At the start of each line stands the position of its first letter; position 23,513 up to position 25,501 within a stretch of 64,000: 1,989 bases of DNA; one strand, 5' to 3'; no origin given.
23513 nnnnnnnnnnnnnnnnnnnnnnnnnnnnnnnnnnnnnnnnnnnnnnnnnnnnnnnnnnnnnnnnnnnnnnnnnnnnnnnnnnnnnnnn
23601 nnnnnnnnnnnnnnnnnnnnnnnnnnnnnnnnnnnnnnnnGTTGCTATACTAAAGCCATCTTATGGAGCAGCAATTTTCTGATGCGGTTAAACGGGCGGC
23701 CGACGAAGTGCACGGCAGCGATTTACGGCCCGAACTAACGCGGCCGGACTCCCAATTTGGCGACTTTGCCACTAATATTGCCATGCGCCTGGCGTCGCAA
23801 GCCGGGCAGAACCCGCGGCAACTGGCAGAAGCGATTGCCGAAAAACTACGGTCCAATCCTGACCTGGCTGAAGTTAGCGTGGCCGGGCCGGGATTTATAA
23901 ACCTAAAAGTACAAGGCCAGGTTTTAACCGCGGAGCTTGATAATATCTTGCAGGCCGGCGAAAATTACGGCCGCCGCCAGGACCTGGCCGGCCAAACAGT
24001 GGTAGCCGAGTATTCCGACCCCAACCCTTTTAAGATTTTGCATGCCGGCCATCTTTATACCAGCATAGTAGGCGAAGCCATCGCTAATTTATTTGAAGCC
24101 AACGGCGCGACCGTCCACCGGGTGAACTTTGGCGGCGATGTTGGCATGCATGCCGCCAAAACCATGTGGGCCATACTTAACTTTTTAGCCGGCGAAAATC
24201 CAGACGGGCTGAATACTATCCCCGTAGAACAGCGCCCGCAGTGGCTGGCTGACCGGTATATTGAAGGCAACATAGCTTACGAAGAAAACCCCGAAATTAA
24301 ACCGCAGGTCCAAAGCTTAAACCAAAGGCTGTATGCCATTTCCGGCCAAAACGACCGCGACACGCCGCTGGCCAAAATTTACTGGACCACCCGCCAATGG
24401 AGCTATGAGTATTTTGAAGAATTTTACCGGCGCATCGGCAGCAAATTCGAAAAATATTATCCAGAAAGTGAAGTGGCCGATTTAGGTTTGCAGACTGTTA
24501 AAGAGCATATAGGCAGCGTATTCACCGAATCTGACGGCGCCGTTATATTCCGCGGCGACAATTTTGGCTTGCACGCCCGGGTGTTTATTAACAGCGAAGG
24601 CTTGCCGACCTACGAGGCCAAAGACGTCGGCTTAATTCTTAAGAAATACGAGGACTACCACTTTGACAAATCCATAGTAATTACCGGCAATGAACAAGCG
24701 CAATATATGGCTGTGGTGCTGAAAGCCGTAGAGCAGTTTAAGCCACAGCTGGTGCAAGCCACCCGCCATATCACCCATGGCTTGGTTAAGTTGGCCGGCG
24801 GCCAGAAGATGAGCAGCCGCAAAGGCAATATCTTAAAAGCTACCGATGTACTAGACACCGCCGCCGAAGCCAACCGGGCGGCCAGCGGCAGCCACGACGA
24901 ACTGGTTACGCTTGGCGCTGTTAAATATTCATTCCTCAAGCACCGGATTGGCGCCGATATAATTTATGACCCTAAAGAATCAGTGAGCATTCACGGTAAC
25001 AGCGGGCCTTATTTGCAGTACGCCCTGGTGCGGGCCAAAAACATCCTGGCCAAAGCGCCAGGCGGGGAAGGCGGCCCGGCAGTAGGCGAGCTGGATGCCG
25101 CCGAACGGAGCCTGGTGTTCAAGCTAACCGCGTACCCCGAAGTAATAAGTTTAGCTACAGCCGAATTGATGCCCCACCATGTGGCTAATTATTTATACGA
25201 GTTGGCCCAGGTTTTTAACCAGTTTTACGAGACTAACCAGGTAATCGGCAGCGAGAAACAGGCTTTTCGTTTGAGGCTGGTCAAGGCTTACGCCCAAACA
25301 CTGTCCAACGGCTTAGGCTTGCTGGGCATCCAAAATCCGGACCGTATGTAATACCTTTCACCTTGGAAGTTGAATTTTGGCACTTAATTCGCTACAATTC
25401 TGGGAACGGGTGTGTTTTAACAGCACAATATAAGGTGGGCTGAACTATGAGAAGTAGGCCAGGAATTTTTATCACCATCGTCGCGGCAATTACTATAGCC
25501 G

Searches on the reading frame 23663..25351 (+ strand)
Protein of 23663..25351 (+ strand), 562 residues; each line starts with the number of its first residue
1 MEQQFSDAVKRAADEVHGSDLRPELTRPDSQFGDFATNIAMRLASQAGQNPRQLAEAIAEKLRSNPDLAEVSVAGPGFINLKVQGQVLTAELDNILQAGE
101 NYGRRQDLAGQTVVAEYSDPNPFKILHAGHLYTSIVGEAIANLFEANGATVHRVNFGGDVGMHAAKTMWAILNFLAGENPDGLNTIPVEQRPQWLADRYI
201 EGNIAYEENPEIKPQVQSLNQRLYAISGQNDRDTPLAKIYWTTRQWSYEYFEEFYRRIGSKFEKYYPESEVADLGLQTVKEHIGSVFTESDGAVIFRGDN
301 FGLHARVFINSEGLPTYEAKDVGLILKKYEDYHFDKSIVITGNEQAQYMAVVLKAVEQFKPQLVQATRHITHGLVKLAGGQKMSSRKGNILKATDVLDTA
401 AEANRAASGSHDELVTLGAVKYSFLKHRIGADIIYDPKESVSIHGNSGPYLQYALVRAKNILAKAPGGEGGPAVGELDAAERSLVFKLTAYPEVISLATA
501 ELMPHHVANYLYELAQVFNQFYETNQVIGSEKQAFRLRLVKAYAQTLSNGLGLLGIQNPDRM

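Call 52: search_protein_families(library=pfam, proteins=[window:23663-25351:+], max_evalue=0.001)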
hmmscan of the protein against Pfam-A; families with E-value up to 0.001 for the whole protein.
window:23663-25351:+ (562 aa): 5 families
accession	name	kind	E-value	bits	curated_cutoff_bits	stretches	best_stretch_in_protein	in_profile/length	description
PF00750.26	tRNA-synt_1d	-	6.1e-34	118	23.3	1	92-405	2-303/349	tRNA synthetases class I (R), catalytic domain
PF05746.21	DALR_1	-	3.7e-29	101.6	22.3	1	451-562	1-117/117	DALR anticodon binding domain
PF03485.21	Arg_tRNA_synt_N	-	2.6e-22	79.6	21.5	1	3-82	5-84/85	Arginyl tRNA synthetase N terminal domain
PF00133.28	tRNA-synt_1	-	0.00019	20.7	22.7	0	370-405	363-392/414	tRNA synthetases class I (I, L, M and V)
PF00579.31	tRNA-synt_1b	-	0.00037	20.4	21.1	1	326-400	141-217/292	tRNA synthetases class I (W and Y)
